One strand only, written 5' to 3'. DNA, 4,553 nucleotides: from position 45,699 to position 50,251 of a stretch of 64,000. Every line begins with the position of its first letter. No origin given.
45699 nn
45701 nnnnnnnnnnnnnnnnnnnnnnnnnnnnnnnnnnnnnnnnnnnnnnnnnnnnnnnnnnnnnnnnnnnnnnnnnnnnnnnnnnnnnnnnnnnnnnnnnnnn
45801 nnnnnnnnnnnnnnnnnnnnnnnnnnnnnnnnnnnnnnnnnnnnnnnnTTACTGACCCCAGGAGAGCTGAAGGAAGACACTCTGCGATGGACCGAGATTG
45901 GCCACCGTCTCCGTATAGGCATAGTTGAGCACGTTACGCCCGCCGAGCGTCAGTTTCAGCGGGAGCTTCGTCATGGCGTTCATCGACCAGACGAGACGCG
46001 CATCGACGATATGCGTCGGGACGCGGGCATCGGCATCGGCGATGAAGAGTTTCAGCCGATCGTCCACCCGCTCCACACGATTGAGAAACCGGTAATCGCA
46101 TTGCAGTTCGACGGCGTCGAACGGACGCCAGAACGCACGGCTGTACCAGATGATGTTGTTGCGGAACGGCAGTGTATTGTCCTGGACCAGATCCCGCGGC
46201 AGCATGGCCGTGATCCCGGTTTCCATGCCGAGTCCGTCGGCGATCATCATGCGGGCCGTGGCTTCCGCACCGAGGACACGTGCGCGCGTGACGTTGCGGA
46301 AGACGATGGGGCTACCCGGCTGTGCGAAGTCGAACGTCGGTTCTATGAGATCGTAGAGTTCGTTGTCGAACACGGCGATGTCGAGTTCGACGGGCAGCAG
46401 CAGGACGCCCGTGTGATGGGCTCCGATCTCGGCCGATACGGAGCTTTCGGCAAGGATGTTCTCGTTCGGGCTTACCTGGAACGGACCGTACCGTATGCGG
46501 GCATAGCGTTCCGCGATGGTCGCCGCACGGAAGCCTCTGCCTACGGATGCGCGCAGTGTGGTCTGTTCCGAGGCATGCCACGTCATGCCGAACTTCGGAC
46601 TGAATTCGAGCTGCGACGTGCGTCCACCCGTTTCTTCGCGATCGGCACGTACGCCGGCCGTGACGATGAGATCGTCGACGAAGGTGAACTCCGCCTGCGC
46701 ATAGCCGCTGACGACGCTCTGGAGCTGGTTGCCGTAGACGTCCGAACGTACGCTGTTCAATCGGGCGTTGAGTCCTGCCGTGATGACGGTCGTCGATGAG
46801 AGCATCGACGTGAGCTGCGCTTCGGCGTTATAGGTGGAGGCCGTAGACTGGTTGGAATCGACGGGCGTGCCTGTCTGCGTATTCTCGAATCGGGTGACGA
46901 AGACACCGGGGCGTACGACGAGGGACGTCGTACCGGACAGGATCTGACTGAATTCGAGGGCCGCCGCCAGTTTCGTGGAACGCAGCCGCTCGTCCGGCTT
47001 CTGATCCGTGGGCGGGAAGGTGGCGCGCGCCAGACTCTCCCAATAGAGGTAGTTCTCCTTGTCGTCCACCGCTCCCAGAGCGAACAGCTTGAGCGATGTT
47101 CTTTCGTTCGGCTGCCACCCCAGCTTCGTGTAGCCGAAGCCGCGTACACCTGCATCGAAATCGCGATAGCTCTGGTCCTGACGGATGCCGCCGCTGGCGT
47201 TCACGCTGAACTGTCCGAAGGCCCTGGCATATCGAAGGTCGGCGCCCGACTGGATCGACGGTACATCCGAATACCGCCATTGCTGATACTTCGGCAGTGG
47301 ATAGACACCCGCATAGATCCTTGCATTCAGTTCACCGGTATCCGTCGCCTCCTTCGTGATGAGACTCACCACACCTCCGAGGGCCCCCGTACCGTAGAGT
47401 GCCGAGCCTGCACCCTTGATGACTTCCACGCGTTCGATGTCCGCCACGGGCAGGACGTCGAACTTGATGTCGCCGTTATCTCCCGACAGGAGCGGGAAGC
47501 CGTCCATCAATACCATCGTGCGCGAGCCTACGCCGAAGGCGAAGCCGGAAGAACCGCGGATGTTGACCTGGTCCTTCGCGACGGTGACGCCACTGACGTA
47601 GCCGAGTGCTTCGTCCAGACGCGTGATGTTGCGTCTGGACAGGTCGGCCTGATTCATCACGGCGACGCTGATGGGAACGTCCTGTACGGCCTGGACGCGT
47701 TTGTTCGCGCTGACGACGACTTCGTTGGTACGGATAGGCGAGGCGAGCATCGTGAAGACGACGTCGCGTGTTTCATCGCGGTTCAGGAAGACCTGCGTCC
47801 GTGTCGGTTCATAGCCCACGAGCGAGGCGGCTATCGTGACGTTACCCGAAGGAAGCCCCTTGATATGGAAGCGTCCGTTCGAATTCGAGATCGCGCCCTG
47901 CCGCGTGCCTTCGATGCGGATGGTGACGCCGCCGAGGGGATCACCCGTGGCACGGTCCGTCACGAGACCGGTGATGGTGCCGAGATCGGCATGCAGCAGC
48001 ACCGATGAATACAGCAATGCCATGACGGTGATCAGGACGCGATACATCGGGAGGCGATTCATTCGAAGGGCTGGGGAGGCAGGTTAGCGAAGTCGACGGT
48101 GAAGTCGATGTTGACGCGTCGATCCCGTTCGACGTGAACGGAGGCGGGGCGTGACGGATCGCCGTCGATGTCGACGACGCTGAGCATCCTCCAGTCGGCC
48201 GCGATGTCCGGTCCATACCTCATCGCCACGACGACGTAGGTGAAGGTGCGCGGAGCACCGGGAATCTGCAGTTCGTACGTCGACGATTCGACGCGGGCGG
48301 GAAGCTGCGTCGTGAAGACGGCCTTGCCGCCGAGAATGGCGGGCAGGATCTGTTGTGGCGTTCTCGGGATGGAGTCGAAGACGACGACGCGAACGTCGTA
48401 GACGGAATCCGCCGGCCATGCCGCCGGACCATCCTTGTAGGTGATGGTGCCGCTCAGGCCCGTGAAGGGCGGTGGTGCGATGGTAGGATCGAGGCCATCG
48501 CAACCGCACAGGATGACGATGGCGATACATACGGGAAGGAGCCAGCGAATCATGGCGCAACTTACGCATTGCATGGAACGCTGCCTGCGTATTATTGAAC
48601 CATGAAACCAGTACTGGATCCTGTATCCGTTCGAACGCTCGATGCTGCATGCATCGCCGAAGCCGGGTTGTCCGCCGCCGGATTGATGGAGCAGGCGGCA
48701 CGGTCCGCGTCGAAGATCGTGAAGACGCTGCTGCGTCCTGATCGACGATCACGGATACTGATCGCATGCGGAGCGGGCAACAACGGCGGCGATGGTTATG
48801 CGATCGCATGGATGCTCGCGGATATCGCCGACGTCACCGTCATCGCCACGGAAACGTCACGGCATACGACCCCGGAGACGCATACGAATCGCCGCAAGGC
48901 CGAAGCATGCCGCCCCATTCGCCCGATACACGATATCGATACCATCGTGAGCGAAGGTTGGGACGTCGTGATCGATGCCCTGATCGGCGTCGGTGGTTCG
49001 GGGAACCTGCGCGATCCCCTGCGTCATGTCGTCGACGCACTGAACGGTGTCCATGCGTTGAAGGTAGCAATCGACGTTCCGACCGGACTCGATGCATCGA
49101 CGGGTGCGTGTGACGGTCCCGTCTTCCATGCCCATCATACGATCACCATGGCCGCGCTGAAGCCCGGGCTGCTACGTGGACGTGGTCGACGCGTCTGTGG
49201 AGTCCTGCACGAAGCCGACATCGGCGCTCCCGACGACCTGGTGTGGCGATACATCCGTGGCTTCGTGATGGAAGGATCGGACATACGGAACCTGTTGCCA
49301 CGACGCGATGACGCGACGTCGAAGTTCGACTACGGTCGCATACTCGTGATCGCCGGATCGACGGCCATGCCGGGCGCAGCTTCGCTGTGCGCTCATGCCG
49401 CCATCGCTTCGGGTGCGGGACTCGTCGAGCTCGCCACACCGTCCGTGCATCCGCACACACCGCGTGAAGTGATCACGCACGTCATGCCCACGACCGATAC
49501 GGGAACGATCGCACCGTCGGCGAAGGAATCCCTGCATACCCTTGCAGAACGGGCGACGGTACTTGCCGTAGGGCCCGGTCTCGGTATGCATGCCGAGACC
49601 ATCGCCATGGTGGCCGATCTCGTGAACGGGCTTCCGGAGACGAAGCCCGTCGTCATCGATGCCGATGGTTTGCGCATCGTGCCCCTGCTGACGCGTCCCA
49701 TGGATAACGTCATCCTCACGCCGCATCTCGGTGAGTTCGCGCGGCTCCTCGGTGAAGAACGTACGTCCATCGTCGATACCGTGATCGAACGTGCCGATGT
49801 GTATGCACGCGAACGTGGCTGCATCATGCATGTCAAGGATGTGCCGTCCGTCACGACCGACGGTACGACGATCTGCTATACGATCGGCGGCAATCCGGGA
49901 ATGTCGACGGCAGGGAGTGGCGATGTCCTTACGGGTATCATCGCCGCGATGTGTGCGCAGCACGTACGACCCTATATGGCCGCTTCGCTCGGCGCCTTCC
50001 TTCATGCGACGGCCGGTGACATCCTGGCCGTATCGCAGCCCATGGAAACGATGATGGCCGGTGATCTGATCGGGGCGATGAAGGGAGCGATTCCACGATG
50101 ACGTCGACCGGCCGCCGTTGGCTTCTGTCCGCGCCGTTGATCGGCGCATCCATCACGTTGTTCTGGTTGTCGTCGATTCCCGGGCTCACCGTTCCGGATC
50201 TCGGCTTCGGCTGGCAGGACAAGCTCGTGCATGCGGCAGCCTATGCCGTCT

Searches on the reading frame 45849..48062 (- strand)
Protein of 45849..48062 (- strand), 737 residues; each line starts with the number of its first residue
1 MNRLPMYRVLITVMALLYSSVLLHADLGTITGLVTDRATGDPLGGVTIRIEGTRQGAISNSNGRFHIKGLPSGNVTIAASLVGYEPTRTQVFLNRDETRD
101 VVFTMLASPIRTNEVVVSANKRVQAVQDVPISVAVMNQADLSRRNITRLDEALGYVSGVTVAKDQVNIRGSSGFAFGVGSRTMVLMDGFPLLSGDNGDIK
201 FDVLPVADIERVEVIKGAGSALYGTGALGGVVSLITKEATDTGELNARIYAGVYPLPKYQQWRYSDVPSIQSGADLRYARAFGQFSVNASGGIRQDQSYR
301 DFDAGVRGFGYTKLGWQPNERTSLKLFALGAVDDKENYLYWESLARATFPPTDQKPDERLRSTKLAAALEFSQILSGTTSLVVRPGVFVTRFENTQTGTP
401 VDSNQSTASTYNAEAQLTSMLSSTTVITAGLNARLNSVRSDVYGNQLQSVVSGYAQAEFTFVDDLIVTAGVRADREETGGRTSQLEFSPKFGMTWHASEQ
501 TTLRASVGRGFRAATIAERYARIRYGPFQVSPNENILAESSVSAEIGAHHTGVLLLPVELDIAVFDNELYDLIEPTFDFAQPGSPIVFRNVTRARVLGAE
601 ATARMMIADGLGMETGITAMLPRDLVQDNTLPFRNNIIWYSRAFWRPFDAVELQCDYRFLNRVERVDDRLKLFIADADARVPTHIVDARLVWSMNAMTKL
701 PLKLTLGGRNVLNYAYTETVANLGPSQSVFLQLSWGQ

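Call 34: search_protein_families(library=pfam, proteins=[window:45849-48062:-], max_evalue=0.00001)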
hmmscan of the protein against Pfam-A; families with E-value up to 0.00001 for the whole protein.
window:45849-48062:- (737 aa): 4 families
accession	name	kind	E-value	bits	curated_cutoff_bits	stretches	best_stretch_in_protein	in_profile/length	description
PF00593.30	TonB_dep_Rec_b-barrel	-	1.6e-29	104.5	27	1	284-711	36-436/436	TonB dependent receptor-like, beta-barrel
PF07715.20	Plug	-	2.4e-24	86.3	23.9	1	126-231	2-107/107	TonB-dependent Receptor Plug Domain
PF13715.12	CarbopepD_reg_2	-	1.3e-20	73.7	32.2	1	30-117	1-88/88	CarboxypepD_reg-like domain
PF13620.12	CarboxypepD_reg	-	2.8e-17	63.3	32.3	1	29-105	1-81/82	Carboxypeptidase regulatory-like domain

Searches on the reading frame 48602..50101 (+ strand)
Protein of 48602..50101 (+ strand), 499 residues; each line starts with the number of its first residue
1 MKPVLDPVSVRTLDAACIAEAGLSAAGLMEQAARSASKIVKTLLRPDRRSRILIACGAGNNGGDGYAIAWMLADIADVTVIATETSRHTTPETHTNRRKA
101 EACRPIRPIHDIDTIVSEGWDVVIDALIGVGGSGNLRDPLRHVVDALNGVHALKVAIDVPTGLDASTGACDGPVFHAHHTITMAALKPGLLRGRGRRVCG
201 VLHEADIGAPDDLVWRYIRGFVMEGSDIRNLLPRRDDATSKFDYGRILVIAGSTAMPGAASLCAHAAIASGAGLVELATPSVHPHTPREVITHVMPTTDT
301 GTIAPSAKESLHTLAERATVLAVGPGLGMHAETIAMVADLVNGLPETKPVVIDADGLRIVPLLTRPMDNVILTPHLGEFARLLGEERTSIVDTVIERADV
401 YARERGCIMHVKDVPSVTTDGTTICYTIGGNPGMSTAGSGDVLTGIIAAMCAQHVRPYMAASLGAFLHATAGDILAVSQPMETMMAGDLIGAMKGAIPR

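Call 34: search_protein_families(library=pfam, proteins=[window:48602-50101:+], max_evalue=0.00001)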
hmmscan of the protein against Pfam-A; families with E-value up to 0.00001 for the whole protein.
window:48602-50101:+ (499 aa): 2 families
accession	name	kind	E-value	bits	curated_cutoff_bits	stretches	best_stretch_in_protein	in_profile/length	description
PF01256.23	Carb_kinase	-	8e-42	143.8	27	1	248-489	2-236/242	NAD(P)H-hydrate dehydratase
PF03853.21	YjeF_N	-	9.8e-38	130.2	24.9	1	27-189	3-169/169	YjeF-related protein N-terminus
